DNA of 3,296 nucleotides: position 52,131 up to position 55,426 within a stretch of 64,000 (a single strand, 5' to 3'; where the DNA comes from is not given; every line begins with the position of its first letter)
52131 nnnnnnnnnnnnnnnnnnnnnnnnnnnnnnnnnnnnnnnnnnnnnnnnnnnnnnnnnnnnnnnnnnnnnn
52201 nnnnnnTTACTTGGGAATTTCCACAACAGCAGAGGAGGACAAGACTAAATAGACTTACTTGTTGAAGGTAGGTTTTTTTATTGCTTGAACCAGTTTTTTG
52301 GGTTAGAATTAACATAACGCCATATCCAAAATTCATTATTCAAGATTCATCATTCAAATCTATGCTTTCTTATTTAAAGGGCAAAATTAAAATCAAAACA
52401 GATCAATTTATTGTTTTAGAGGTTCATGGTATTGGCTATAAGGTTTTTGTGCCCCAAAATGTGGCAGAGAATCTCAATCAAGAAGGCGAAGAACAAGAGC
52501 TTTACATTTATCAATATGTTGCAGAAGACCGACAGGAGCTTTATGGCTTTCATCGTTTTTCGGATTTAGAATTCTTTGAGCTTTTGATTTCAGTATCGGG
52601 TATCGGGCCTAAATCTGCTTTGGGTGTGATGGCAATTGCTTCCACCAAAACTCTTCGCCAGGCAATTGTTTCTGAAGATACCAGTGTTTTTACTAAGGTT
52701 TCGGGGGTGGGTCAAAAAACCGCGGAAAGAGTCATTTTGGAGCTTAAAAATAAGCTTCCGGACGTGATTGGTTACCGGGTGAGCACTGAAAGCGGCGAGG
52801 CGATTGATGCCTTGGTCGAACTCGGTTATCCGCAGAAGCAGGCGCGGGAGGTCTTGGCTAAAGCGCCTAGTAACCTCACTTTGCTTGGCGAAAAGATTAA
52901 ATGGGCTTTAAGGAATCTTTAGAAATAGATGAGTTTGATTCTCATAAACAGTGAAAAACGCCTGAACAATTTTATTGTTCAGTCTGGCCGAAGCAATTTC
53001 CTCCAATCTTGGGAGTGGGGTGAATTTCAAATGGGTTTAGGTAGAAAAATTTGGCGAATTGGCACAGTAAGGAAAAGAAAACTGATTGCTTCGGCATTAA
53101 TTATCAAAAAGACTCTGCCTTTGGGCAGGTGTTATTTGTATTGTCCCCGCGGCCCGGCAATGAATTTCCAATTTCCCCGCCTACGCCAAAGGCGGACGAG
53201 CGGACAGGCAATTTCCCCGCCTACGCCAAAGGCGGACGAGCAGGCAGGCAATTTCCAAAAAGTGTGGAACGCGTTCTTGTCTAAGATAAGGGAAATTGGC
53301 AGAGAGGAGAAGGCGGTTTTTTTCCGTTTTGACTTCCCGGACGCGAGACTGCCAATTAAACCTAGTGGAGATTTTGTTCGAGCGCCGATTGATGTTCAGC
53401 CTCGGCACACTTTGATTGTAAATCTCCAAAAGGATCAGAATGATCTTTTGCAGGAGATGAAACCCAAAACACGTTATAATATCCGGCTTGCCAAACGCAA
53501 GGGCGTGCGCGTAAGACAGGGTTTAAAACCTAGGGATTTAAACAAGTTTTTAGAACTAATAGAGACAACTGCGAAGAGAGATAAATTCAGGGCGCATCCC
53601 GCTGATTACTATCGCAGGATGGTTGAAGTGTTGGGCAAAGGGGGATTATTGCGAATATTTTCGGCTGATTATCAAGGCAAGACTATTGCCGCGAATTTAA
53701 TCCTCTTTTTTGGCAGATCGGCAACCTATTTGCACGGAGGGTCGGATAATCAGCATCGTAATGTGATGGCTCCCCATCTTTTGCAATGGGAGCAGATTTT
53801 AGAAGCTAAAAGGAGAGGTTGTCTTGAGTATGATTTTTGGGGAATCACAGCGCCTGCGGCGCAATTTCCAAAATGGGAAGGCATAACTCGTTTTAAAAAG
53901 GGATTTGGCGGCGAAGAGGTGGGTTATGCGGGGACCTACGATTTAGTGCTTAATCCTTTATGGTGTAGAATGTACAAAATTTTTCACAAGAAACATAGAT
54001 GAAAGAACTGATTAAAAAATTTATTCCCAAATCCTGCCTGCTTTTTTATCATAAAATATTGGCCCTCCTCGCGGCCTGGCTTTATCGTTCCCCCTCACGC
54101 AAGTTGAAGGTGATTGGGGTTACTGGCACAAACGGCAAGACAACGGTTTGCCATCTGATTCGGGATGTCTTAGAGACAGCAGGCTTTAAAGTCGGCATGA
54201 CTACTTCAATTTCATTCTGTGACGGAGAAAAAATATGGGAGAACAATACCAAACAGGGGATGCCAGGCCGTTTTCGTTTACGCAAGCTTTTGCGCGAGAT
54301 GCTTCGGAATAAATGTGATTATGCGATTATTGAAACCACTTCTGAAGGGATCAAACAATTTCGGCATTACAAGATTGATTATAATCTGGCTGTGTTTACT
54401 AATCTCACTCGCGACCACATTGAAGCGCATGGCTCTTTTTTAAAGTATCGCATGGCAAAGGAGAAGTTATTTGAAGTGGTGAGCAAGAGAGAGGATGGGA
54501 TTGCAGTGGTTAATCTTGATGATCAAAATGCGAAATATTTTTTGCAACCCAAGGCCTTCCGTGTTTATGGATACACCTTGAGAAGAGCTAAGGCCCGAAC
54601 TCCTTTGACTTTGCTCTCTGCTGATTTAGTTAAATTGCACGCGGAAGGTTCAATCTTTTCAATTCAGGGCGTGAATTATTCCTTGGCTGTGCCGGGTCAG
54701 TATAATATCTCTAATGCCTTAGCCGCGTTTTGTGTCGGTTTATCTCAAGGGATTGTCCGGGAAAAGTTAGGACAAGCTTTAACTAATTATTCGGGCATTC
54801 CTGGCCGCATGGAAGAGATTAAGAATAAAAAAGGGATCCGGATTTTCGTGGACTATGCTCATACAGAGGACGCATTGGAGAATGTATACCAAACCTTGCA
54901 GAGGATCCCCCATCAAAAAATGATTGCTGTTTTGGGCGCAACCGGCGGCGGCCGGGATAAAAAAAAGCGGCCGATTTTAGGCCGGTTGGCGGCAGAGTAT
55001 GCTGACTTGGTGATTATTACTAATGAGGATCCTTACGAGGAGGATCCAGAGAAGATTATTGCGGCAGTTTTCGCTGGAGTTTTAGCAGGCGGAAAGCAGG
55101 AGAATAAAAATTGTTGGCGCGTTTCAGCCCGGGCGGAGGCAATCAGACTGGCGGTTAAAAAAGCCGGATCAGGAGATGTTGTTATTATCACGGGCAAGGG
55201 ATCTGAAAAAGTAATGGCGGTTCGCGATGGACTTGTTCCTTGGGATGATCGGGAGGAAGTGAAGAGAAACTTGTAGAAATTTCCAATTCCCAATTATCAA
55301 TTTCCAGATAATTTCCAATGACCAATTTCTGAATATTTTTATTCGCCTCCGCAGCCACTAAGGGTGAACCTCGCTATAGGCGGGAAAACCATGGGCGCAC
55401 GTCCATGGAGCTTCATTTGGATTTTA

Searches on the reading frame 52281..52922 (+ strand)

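Call 53: search_protein_families(library=pfam, proteins=[window:52281-52922:+], max_evalue=0.00001)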
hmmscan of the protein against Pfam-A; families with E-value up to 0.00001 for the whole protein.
window:52281-52922:+ (213 aa): 4 families
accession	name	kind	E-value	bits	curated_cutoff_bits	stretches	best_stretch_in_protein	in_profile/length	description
PF01330.27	RuvA_N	-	2.2e-19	69.7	23.6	1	28-89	1-61/61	RuvA N terminal domain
PF14520.12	HHH_5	-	1.6e-14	54.6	27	1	99-156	1-56/57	Helix-hairpin-helix domain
PF07499.19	RuvA_C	-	1.1e-06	29.5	24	1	171-213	3-46/47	RuvA, C-terminal domain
PF00633.29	HHH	-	3.9e-06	26.9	24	0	138-152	14-28/30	Helix-hairpin-helix motif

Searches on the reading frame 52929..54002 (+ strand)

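Call 53: search_protein_families(library=pfam, proteins=[window:52929-54002:+], max_evalue=0.00001)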
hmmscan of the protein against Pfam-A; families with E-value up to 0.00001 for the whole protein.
window:52929-54002:+ (357 aa): 2 families
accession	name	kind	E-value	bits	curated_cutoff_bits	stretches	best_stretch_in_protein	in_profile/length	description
PF02388.22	FemAB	-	1.3e-49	169.6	24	3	251-354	306-406/406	FemAB family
PF13480.13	Acetyltransf_6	-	7.6e-17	62.2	22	1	181-305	3-136/143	Acetyltransferase (GNAT) domain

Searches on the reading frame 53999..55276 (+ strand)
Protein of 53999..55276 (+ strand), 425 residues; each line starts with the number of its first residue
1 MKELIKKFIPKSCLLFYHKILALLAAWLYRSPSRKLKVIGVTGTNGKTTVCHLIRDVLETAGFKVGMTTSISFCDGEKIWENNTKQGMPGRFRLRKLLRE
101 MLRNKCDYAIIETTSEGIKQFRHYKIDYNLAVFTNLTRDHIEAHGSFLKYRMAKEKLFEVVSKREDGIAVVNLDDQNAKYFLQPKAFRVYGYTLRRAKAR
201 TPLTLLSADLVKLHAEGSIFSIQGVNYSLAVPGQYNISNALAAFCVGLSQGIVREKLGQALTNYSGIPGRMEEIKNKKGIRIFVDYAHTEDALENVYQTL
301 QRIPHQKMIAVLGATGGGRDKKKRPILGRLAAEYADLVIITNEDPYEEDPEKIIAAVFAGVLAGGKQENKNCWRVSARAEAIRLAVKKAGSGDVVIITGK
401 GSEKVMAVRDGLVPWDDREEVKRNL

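Call 53: search_protein_families(library=pfam, proteins=[window:53999-55276:+], max_evalue=0.00001)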
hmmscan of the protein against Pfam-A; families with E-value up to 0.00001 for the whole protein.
window:53999-55276:+ (425 aa): 2 families
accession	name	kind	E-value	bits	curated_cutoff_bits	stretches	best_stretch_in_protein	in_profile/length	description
PF08245.18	Mur_ligase_M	-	1.8e-41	142.8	24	1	41-246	1-199/200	Mur ligase middle domain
PF02875.26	Mur_ligase_C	-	4.5e-28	99.1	28.4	1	269-401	1-127/127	Mur ligase, glutamate ligase domain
